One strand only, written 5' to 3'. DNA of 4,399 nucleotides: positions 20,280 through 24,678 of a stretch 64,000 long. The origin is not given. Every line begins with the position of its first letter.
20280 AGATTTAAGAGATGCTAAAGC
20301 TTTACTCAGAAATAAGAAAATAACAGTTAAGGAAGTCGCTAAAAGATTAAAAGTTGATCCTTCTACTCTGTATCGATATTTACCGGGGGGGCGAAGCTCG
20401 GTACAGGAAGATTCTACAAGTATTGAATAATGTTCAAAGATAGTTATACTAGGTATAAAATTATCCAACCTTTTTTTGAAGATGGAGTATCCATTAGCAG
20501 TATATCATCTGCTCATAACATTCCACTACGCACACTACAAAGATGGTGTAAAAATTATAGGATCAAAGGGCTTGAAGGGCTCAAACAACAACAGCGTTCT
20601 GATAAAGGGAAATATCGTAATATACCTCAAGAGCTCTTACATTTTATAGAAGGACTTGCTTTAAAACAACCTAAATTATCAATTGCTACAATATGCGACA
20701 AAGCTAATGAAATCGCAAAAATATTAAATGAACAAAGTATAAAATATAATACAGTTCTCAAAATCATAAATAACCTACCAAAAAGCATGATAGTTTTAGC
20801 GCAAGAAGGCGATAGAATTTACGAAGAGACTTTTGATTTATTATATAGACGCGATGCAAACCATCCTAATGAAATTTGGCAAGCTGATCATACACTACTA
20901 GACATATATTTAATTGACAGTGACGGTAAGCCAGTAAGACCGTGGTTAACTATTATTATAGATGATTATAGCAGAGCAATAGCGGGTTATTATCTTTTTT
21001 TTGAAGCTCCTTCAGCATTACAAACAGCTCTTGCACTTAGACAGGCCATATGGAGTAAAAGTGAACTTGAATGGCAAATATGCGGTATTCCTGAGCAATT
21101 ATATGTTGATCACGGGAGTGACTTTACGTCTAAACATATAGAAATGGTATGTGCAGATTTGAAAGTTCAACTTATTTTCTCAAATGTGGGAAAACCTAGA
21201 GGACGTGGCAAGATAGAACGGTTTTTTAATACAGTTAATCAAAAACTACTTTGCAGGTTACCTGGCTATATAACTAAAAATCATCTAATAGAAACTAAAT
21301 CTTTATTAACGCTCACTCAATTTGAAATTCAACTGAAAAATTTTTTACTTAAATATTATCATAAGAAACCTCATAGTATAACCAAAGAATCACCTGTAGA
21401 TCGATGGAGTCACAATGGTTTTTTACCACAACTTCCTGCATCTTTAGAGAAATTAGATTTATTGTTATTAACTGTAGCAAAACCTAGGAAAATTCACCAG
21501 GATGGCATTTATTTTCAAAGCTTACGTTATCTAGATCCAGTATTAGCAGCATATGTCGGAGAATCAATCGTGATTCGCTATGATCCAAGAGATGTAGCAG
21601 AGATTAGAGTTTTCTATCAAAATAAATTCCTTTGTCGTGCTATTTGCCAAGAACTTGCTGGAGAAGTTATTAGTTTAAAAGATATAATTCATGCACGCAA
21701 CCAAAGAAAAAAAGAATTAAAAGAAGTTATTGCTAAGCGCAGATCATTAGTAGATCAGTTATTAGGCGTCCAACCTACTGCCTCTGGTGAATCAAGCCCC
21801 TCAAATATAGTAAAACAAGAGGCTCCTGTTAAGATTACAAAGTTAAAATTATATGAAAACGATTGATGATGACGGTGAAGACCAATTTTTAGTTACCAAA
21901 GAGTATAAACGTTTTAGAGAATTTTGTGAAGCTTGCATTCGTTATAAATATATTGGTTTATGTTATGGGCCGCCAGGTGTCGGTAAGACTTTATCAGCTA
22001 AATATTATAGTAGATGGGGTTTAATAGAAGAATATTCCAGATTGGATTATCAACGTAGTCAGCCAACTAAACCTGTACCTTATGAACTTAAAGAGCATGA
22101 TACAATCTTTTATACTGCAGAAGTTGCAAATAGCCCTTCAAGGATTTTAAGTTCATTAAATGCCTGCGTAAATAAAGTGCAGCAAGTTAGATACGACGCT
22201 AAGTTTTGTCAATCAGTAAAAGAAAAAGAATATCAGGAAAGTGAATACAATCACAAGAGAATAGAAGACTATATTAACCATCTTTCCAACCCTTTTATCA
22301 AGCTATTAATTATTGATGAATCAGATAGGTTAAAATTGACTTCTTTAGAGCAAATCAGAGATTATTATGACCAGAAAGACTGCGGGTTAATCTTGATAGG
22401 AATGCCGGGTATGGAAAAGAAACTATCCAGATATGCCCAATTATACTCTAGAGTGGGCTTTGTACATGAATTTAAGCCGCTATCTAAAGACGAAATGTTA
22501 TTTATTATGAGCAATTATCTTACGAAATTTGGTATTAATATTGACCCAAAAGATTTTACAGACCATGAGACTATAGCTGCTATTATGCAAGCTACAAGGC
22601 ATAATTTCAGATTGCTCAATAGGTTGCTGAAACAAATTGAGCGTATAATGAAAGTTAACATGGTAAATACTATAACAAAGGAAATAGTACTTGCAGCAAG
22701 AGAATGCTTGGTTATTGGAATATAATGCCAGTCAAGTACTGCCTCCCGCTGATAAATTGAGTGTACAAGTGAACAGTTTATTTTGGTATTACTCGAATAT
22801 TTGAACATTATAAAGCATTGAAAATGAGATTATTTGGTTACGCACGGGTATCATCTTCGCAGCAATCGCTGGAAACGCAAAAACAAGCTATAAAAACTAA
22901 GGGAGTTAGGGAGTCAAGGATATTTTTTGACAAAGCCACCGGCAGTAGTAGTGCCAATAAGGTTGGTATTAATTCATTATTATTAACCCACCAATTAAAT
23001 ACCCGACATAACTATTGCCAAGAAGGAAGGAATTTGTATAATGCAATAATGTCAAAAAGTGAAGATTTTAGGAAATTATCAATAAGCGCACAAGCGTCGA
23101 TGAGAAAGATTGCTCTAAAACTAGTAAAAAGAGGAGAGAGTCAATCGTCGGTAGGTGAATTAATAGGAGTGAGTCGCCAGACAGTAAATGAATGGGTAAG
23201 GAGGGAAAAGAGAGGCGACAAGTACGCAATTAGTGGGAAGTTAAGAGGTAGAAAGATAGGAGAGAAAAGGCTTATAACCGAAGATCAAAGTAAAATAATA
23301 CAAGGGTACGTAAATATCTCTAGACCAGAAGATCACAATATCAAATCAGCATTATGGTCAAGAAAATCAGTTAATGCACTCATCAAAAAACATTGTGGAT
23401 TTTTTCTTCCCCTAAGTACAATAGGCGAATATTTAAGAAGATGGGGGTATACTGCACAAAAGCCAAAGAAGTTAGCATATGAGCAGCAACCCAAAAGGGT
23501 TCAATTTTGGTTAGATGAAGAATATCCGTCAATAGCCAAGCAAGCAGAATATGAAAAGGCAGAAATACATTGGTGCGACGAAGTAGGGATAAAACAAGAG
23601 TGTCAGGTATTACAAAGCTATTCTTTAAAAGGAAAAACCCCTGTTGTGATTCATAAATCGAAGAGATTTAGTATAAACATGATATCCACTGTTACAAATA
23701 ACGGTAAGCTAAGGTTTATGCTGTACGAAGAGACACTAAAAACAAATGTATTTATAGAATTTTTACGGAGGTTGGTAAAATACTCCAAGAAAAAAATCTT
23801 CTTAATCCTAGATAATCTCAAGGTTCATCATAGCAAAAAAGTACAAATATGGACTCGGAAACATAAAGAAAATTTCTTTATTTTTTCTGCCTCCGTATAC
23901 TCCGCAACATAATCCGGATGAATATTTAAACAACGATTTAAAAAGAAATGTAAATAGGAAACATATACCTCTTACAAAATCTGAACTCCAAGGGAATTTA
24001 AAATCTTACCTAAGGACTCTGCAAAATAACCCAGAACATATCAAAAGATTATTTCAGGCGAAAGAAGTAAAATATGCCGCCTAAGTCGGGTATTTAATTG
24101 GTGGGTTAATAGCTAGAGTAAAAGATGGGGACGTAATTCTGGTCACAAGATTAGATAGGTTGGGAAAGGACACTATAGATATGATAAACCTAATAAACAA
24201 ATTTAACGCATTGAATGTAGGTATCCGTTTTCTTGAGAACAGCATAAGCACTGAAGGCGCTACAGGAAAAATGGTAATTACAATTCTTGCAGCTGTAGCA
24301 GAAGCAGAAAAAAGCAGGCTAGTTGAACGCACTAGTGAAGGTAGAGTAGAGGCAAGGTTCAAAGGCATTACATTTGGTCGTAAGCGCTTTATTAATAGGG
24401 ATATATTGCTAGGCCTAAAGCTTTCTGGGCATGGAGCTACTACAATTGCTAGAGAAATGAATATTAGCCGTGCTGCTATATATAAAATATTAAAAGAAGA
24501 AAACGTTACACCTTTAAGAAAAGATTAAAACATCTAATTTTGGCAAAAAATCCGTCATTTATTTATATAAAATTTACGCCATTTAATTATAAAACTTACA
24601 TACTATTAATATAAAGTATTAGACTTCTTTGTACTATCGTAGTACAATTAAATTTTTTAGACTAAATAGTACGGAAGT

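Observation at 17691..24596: Tn552/Tn5053-like transposon with 48-bp TG...CA inverted repeats and 6-bp TACTAT target duplication, carrying vapBC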

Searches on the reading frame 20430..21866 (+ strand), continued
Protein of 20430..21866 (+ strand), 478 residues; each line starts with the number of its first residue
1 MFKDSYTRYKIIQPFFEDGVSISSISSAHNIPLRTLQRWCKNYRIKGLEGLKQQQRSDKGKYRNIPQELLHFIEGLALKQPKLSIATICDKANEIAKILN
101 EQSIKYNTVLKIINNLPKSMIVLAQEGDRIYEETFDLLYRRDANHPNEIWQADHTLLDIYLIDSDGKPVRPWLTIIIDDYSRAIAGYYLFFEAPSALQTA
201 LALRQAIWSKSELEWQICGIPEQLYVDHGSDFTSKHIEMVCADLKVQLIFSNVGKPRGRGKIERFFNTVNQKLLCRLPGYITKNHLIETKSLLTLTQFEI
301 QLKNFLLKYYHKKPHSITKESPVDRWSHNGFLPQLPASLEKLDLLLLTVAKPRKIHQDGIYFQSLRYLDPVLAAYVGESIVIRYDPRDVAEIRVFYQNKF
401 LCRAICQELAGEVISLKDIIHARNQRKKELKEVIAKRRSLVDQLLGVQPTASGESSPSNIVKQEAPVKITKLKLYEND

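Call 39: find_encoding_contigs(protein=P0126, flank=10000, max_places=6)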
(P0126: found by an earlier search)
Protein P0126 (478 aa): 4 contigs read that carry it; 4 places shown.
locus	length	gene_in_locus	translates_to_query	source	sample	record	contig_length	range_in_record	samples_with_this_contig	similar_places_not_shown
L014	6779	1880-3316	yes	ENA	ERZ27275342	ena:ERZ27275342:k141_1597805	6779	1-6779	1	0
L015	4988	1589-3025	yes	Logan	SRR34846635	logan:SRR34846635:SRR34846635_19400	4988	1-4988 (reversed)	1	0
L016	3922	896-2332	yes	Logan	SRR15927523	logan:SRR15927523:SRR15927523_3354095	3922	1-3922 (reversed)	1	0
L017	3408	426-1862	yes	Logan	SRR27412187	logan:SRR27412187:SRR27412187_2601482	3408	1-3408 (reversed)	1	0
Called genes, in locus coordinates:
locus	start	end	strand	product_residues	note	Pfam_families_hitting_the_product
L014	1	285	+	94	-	?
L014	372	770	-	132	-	PF01850:PIN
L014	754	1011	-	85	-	-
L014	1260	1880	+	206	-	PF00239:Resolvase, PF02796:HTH_7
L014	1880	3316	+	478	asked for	PF13384:HTH_23 (weak), PF13518:HTH_28, PF13565:HTH_32 (weak), PF00665:rve, PF09299:Mu-transpos_C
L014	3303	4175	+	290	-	PF13401:AAA_22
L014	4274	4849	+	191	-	PF00239:Resolvase, PF02796:HTH_7 (weak)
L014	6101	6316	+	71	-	-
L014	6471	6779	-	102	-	?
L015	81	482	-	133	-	PF01850:PIN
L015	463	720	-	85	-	-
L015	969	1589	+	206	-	PF00239:Resolvase, PF02796:HTH_7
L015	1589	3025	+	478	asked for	PF13384:HTH_23 (weak), PF13518:HTH_28, PF13565:HTH_32 (weak), PF00665:rve, PF09299:Mu-transpos_C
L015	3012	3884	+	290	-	PF13401:AAA_22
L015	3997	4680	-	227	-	PF18144:SMODS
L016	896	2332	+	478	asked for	PF13384:HTH_23 (weak), PF13518:HTH_28, PF13565:HTH_32 (weak), PF00665:rve, PF09299:Mu-transpos_C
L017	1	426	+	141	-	?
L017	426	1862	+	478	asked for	PF13384:HTH_23 (weak), PF13518:HTH_28, PF13565:HTH_32 (weak), PF00665:rve, PF09299:Mu-transpos_C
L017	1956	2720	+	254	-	PF13401:AAA_22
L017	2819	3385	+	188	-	PF00239:Resolvase, PF02796:HTH_7 (weak)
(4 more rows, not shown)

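Call 66: search_solved_structures(query=window:20430-21866:+, max_evalue=0.001)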
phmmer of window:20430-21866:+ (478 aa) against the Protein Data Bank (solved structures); distinct sequences matched with E-value up to 0.001: 8.
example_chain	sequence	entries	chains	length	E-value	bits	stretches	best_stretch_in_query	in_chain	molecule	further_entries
7svw_A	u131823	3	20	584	1.6e-51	178.6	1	24-443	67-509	TnsB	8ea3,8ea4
8rdu_R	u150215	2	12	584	1.6e-51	178.6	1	24-443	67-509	TnsB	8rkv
8aa5_AP1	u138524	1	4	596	1.7e-51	178.5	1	24-443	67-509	TnsB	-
9y7b_A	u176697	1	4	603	1.4e-28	103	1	105-413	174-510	IF3A Tn6677 TnsB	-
30jv_A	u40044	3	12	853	8.6e-27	97.1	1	103-436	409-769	TnsA endonuclease N-terminal domain-containing protein,TnsB transposase | PseTnsAB artificial fusion protein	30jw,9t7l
30ga_R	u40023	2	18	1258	2e-26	95.8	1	103-436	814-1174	Maltose/maltodextrin-binding periplasmic protein,TnsA endonuclease N-terminal domain-conta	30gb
9bw1_M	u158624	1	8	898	2.6e-13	52.6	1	6-293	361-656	Integrase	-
7pik_A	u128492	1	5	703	7.8e-10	41.1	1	144-284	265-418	Transposon Tn7 transposition protein TnsB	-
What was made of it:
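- Closest known: Tn7-like / type V-K CRISPR-associated transposons. Same: The closest solved structure to TnpA is ShCAST TnsB (E 1.6e-51, call 66).
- TnpA is related to Tn7-superfamily TnsB proteins (call 66).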

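Call 68: search_protein_families(library=ncbifam, proteins=[window:20430-21866:+], max_evalue=0.001)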
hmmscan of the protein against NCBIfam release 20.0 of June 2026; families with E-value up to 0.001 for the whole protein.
window:20430-21866:+ (478 aa): 5 families
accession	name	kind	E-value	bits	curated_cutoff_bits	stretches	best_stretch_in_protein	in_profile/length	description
NF033577.2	transpos_IS481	equivalog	5.7e-36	124.5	224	1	8-326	2-284/284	IS481 family transposase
NF033516.0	transpos_IS3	equivalog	3.3e-19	69.4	160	1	142-319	211-361/369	IS3 family transposase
NF033594.2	transpos_ISNCY_2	equivalog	1.5e-07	30.9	250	1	173-274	149-251/368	ISNCY family transposase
NF033546.1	transpos_IS21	equivalog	8.8e-07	28.7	160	1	237-328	205-284/294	IS21 family transposase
NF033545.0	transpos_IS630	equivalog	8.7e-06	25.4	100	1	17-99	10-88/299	IS630 family transposase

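Call 69: find_encoding_contigs(protein=P0005, flank=10000, max_places=3)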
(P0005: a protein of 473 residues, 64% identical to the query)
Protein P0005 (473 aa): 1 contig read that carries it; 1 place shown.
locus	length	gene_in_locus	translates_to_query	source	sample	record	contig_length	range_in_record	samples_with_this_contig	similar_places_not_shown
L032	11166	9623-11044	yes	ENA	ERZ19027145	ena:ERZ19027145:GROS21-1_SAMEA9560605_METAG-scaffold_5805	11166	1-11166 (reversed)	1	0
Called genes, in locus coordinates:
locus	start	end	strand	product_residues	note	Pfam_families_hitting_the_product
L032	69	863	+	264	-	-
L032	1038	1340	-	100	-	-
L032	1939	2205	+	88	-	-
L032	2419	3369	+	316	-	PF01548:DEDD_Tnp_IS110, PF02371:Transposase_20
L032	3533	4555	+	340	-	PF13592:HTH_33, PF13358:DDE_3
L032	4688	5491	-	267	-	PF01548:DEDD_Tnp_IS110, PF02371:Transposase_20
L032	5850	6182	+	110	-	PF04352:ProQ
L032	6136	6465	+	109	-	-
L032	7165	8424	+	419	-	PF00078:RVT_1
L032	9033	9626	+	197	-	PF00239:Resolvase, PF13565:HTH_32 (faint), PF02796:HTH_7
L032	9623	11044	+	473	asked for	PF13565:HTH_32 (weak), PF00665:rve, PF09299:Mu-transpos_C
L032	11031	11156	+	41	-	-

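Call 70: find_encoding_contigs(protein=P0150, flank=10000, max_places=3)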
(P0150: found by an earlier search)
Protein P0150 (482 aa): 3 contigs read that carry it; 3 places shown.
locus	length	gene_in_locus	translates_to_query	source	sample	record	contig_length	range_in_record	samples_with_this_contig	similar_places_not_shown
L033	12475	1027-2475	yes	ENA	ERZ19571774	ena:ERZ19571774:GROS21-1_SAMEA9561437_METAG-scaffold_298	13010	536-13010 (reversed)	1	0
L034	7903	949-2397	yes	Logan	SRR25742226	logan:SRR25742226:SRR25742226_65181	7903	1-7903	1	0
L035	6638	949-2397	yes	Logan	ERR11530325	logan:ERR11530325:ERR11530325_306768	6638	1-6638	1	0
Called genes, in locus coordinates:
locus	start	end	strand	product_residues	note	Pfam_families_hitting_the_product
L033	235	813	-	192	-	PF00239:Resolvase, PF02796:HTH_7, PF13309:HTH_22 (faint), PF05225:HTH_psq (weak)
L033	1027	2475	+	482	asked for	PF01527:HTH_Tnp_1 (faint), PF13384:HTH_23, PF13518:HTH_28 (weak), PF13551:HTH_29 (weak), PF13565:HTH_32, PF00665:rve, PF09299:Mu-transpos_C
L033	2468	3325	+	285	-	PF13401:AAA_22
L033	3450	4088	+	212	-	PF00239:Resolvase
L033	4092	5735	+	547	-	PF00665:rve (weak)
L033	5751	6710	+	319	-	PF13191:AAA_16 (faint), PF00005:ABC_tran (weak), PF13173:AAA_14 (faint), PF13401:AAA_22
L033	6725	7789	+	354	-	PF17761:DUF1016_N, PF06250:YhcG_C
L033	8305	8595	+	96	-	-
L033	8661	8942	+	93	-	PF02902:Peptidase_C48 (weak), PF22179:RickCE_cat (weak)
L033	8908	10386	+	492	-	-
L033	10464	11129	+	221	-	-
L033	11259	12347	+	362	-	-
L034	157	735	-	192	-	PF00239:Resolvase, PF02796:HTH_7, PF13309:HTH_22 (faint), PF05225:HTH_psq (weak)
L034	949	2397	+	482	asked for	PF01527:HTH_Tnp_1 (faint), PF13384:HTH_23, PF13518:HTH_28 (weak), PF13551:HTH_29 (weak), PF13565:HTH_32, PF00665:rve, PF09299:Mu-transpos_C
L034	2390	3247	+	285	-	PF13401:AAA_22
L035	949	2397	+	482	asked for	PF01527:HTH_Tnp_1 (faint), PF13384:HTH_23, PF13518:HTH_28 (weak), PF13551:HTH_29 (weak), PF13565:HTH_32, PF00665:rve, PF09299:Mu-transpos_C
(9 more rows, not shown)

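Call 73: find_related_loci(query=window:20430-21866:+, collection=genome_contigs, flank=6000)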
Query window:20430-21866:+ (478 aa) in genome_contigs; peptide patterns used: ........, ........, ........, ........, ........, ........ (x = any residue, [..] = any of these).
52 stretches matched a pattern; 2 encode a relative of the query (tblastn E <= 1e-3); 2 distinct loci.
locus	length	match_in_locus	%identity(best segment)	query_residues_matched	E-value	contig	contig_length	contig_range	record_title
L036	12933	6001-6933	52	131-444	6e-107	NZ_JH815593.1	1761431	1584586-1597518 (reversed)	Staphylococcus massiliensis CCUG 55927 scaffold00001, whole genome shotgun sequence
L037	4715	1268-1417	54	131-180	2e-15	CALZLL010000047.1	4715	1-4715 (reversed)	MAG: uncultured Clostridium sp. isolate SRR3178346_bin.13_metaWRAP_v1.3_MAG genome assembly, contig: ERZ8974994.10758, w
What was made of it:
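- Tried and rejected: TniA peptides found only Staphylococcus and a Clostridium fragment (call 73).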

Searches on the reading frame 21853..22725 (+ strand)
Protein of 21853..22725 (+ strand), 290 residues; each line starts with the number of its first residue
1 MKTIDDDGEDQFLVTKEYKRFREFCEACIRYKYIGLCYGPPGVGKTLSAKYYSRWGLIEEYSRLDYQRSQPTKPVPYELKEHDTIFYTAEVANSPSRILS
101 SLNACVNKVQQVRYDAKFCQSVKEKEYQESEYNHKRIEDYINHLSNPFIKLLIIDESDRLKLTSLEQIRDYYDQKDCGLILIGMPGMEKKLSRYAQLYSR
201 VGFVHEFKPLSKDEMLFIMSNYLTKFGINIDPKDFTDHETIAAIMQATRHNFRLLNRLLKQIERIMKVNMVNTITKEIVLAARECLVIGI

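Call 6: search_protein_families(library=pfam, proteins=[window:21853-22725:+], max_evalue=0.01)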
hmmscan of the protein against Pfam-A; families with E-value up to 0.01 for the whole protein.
window:21853-22725:+ (290 aa): 3 families
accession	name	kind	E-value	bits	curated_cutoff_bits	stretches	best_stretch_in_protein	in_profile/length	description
PF13401.12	AAA_22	-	2.6e-19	70.3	27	1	30-191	2-130/130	AAA domain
PF00004.35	AAA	-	0.0015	19.5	21.2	0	36-50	2-16/131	ATPase family associated with various cellular activities (AAA)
PF12775.13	AAA_7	-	0.0038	17.2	25.8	0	11-54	12-55/181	P-loop containing dynein motor region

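Call 67: search_solved_structures(query=window:21853-22725:+, max_evalue=0.01)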
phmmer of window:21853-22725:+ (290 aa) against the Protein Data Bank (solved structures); distinct sequences matched with E-value up to 0.01: 2.
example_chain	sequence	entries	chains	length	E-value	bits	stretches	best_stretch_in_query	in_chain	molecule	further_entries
7m99_A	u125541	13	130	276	0.0058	19.4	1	143-214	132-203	TnsC | ShTnsC | TnsC filament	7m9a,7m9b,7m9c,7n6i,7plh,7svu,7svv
8rdu_D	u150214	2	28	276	0.0058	19.4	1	143-214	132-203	ShTnsC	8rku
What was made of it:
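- Closest known: Tn7-like / type V-K CRISPR-associated transposons. Same: TnpB is weakly similar to ShCAST TnsC (call 67).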

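Call 68: search_protein_families(library=ncbifam, proteins=[window:21853-22725:+], max_evalue=0.001)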
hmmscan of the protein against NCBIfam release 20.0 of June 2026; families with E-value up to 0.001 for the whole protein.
window:21853-22725:+ (290 aa): 3 families
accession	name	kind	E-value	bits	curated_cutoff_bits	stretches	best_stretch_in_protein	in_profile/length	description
TIGR00635.1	ruvB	equivalog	1.4e-07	30.9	299.05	1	196-287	145-230/305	Holliday junction branch migration DNA helicase RuvB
NF000868.0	PRK00080.1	equivalog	1.9e-05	23.7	282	1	196-285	166-249/330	Holliday junction branch migration DNA helicase RuvB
TIGR03015.1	pepcterm_ATPase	hypoth_equivalog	7e-05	22.4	324.5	1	149-262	124-242/269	XrtA/PEP-CTERM system-associated ATPase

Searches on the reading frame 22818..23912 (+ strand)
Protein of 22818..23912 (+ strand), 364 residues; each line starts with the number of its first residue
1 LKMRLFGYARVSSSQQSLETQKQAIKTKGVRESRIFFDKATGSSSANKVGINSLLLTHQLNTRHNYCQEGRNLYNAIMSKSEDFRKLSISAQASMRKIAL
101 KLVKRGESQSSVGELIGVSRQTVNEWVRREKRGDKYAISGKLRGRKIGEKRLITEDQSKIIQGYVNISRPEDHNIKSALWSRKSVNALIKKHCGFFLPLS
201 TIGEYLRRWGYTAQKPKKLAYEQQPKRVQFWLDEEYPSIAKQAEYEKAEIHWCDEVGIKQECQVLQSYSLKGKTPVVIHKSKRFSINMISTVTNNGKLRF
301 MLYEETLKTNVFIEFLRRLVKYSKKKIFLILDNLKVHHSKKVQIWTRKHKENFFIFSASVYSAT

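Call 6: search_protein_families(library=pfam, proteins=[window:22818-23912:+], max_evalue=0.01)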
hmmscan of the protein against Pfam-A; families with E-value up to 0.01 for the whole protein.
window:22818-23912:+ (364 aa): 7 families
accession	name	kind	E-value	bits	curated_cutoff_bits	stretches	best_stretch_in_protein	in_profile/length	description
PF13358.12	DDE_3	-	2.7e-22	79.6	28.6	1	250-353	2-107/146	DDE superfamily endonuclease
PF13592.12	HTH_33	-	4.4e-13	49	25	1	179-234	4-59/60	Winged helix-turn helix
PF13384.12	HTH_23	-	1.3e-06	28.5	24.6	1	92-133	3-45/50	Homeodomain-like domain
PF00239.26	Resolvase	-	2.4e-06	28.1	23.3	1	6-55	2-56/145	Resolvase, N terminal domain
PF13518.12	HTH_28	-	1.2e-05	25.7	25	1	96-132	2-38/52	Helix-turn-helix domain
PF07037.17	YfeC-like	-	0.00023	21.9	22.9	1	112-158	6-47/122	Transcription regulator YfeC-like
PF13551.12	HTH_29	-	0.0066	17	28.1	0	96-133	1-40/64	Winged helix-turn helix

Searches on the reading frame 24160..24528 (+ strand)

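Call 6: search_protein_families(library=pfam, proteins=[window:24160-24528:+], max_evalue=0.01)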
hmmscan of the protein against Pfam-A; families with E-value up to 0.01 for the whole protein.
window:24160-24528:+ (122 aa): 4 families
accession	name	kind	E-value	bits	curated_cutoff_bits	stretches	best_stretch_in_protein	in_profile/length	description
PF00239.26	Resolvase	-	7e-12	46.1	23.3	1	2-69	76-143/145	Resolvase, N terminal domain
PF02796.21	HTH_7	-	1.4e-06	28.8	23.8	1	73-113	1-44/45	Helix-turn-helix domain of resolvase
PF13551.12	HTH_29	-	0.0045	17.5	28.1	0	89-113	10-35/64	Winged helix-turn helix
PF13518.12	HTH_28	-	0.005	17.3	25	1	86-113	8-35/52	Helix-turn-helix domain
